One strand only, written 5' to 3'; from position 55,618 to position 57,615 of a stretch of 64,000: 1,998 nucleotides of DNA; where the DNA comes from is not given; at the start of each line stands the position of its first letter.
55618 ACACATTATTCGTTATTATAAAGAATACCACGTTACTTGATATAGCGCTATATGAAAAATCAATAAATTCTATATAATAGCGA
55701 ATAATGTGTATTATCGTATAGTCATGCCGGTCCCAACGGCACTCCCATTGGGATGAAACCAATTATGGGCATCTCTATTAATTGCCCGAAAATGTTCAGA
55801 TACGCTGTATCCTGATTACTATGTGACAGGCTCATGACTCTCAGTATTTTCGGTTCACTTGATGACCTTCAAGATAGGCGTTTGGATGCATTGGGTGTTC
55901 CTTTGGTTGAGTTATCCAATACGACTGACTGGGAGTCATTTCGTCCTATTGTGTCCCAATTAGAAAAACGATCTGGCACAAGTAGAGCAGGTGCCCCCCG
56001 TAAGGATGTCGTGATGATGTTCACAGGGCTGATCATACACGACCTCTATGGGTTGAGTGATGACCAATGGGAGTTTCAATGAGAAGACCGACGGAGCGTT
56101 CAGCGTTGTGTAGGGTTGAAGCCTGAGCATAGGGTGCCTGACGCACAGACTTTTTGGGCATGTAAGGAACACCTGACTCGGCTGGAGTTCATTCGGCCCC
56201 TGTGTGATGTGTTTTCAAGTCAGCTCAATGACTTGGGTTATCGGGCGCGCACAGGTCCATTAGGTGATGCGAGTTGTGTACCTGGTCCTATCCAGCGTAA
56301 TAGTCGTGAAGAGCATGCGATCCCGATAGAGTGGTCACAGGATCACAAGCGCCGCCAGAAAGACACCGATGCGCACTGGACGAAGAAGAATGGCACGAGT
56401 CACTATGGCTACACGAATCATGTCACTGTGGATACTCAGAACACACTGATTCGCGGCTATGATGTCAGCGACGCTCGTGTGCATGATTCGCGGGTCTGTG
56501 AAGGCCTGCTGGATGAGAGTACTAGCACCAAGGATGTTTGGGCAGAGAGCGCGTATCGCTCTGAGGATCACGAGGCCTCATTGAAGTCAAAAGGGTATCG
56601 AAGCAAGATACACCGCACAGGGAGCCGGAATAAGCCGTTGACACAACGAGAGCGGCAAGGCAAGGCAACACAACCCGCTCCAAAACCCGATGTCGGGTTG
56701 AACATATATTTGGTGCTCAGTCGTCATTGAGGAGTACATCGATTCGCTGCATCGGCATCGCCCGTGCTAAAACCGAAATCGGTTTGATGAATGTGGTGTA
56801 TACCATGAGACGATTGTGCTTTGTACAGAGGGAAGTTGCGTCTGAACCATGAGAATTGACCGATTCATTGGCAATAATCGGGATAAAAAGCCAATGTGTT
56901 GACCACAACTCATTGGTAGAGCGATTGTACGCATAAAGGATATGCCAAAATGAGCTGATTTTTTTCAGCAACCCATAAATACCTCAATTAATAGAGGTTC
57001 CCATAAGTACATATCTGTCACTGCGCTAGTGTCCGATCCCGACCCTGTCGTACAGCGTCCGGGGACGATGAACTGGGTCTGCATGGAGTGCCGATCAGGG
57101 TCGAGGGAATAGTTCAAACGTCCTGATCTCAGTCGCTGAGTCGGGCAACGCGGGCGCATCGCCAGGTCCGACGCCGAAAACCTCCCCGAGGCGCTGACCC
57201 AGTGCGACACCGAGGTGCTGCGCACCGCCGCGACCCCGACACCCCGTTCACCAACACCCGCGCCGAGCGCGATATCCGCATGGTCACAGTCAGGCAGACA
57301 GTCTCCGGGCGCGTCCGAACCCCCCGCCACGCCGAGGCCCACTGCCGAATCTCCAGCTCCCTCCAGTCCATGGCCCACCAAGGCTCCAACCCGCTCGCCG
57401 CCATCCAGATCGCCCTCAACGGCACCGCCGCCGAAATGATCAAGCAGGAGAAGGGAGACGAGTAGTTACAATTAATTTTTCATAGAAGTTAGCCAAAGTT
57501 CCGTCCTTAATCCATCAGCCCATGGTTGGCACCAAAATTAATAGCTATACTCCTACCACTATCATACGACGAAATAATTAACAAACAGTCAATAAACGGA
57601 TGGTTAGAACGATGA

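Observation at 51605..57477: An 8-bp direct repeat (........) links an IS66-like left end at 51613 to an IS66-like right end at 57469, defining a 5.9-kb unit that now contains abiE, IS256, the tnpB unit and IS5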

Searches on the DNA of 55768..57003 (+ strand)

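Call 70: search_dna_similar(query=window:55768-57003:+, collection=plasmids, mode=distant, max_rows=8)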
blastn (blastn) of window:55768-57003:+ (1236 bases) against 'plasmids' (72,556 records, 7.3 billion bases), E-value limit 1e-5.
Records with a match: 50; places in all: 51; records where one place covers at least 80% of the query: 0.
Best place of each record, by identity: 80-90% 2; 60-80% 48.
By first word of the organism name: Pseudosulfitobacter 46; Roseovarius 1; Gluconobacter 1; Aromatoleum 1; Thauera 1.
By predicted mobility (MOB-suite, as given by PLSDB): non-mobilizable 45; conjugative 5.
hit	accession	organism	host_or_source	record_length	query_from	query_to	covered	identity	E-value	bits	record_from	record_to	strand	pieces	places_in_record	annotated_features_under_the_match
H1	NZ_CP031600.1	Roseovarius indicus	pure culture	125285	579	707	10%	73.3%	7e-10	74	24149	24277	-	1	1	IS5 family transposase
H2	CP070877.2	Pseudosulfitobacter pseudonitzschiae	Skeletonema costatum,The surface ...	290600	589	707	10%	74.8%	5e-12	81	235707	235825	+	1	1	IS5 family transposase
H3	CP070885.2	Pseudosulfitobacter pseudonitzschiae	Skeletonema costatum,The surface ...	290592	589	707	10%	74.8%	5e-12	81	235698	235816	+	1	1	IS5 family transposase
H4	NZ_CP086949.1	Pseudosulfitobacter pseudonitzschiae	Skeletonema costatum,The surface ...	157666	589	707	10%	74.8%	5e-12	81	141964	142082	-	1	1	IS5 family transposase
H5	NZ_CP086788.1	Pseudosulfitobacter pseudonitzschiae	Thalassiosira tenera,The surface ...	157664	589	707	10%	74.8%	5e-12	81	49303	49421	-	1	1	IS5 family transposase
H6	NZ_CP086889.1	Pseudosulfitobacter pseudonitzschiae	Skeletonema costatum,The surface ...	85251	589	707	10%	74.8%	5e-12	81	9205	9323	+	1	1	IS5 family transposase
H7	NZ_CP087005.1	Pseudosulfitobacter pseudonitzschiae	Skeletonema costatum,The surface ...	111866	589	707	10%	74.8%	5e-12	81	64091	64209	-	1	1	IS5 family transposase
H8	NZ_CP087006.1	Pseudosulfitobacter pseudonitzschiae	Skeletonema costatum,The surface ...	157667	589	707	10%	74.8%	5e-12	81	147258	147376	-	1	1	none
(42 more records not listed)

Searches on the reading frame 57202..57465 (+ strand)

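Call 3: search_protein_families(library=pfam, proteins=[window:57202-57465:+], max_evalue=0.01)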
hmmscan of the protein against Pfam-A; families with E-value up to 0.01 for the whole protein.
window:57202-57465:+ (87 aa): 1 family
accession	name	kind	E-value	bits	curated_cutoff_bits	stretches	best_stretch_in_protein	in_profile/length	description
PF03050.20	DDE_Tnp_IS66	-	0.00047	20.1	23.1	1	10-45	248-283/284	Transposase IS66 family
